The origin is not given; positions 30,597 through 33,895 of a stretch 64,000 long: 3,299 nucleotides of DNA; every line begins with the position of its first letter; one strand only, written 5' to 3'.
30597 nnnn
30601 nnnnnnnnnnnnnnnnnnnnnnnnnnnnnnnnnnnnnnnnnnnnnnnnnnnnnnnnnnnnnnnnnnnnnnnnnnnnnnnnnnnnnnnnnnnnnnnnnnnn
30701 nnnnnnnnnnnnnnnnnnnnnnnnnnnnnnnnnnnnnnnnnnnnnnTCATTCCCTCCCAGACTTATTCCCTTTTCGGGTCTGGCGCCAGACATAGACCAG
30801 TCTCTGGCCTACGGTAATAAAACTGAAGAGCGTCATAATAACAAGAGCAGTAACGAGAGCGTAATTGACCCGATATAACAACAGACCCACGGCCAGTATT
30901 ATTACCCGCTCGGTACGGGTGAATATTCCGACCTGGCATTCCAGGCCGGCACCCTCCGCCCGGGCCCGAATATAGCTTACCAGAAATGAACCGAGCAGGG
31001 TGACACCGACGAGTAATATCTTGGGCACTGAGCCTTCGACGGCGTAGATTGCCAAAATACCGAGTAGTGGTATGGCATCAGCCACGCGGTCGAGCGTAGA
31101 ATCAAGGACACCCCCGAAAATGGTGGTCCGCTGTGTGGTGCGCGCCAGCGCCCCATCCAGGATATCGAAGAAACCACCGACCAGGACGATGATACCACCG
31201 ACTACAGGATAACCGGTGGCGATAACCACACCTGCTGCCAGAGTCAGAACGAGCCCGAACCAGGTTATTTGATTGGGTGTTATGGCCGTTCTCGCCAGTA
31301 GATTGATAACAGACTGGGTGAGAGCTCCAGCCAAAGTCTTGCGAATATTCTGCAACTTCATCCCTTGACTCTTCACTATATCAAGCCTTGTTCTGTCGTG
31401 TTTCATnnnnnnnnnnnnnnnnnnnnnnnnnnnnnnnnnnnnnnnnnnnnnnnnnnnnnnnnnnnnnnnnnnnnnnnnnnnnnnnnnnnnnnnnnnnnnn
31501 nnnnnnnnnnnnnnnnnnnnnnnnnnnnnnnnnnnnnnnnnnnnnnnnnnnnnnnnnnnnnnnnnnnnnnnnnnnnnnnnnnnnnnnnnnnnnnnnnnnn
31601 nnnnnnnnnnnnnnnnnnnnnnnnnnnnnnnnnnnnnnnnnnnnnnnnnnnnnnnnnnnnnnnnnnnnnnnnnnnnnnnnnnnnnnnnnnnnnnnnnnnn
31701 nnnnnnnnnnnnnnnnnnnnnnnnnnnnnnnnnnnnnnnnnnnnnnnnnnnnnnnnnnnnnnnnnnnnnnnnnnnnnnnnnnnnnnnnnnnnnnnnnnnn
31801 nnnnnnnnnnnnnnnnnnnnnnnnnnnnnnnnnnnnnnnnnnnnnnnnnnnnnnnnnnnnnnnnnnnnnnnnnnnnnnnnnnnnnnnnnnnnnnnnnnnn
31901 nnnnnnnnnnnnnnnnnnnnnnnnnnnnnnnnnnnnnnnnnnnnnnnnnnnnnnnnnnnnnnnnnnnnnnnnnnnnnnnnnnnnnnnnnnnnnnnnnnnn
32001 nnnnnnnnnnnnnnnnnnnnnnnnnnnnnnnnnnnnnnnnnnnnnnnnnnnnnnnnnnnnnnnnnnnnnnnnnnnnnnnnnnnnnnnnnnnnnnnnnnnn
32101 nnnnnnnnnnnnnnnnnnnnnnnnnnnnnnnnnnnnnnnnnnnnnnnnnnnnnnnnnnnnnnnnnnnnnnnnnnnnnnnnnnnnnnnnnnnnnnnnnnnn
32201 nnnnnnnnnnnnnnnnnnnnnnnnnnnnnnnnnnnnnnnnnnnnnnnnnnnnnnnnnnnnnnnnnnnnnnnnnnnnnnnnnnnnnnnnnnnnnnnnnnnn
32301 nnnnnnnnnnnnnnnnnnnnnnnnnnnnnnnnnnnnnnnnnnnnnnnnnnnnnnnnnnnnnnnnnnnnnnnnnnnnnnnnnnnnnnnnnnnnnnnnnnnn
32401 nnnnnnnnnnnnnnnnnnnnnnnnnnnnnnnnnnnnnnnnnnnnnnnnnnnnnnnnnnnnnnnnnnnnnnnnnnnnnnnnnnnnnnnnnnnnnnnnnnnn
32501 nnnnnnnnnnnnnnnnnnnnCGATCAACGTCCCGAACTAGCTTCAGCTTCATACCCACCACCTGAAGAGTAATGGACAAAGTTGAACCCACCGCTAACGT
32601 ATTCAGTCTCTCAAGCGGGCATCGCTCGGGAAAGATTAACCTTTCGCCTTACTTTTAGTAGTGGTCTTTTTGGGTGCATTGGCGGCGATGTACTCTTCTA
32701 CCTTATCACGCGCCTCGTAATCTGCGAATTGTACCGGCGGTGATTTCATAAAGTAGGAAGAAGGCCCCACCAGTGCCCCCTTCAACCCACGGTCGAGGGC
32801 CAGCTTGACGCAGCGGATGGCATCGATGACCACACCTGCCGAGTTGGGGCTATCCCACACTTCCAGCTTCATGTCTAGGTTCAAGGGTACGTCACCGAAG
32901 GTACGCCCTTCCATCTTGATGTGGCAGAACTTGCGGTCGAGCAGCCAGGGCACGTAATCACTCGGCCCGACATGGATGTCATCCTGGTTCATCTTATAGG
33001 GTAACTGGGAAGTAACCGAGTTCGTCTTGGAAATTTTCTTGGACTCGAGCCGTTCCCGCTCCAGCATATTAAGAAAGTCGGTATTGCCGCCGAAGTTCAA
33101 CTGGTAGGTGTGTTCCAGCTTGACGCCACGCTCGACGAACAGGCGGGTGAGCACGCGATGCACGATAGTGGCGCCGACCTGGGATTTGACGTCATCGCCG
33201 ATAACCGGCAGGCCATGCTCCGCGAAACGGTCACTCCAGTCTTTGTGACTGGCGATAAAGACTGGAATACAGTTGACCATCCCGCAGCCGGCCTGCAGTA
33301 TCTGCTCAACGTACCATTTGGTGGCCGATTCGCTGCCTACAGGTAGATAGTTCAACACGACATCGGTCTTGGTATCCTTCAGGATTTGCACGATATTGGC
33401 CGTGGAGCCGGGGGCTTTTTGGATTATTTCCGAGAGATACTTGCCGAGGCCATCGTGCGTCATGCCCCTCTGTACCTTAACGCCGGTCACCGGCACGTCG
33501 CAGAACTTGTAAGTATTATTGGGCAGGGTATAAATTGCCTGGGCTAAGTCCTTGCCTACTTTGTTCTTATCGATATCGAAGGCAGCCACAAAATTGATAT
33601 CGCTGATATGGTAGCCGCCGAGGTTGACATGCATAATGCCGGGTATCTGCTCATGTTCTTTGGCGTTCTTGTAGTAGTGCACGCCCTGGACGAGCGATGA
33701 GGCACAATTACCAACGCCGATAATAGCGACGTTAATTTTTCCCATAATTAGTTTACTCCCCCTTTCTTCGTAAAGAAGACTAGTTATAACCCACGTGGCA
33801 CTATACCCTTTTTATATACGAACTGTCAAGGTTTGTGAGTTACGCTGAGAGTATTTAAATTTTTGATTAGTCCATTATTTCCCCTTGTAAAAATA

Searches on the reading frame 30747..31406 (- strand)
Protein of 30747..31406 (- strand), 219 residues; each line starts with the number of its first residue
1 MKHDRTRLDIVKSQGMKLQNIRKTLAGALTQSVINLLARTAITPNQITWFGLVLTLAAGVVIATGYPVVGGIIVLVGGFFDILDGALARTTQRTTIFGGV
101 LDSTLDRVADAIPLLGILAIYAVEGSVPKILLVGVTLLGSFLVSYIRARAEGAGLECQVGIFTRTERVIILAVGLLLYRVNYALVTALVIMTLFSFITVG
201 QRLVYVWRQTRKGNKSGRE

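Call 60: search_protein_families(library=pfam, proteins=[window:30747-31406:-], max_evalue=0.0001)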
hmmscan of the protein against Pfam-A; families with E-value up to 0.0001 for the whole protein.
window:30747-31406:- (219 aa): 1 family
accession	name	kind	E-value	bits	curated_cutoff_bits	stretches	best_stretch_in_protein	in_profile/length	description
PF01066.26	CDP-OH_P_transf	-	4.1e-15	56.9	22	1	42-191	2-149/152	CDP-alcohol phosphatidyltransferase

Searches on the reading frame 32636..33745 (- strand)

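Call 60: search_protein_families(library=pfam, proteins=[window:32636-33745:-], max_evalue=0.0001)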
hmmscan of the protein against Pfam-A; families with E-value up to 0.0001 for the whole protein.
window:32636-33745:- (369 aa): 1 family
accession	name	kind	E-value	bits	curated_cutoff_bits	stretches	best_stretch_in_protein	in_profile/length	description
PF01658.22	Inos-1-P_synth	-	5.5e-37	126.7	27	1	191-299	1-107/107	Myo-inositol-1-phosphate synthase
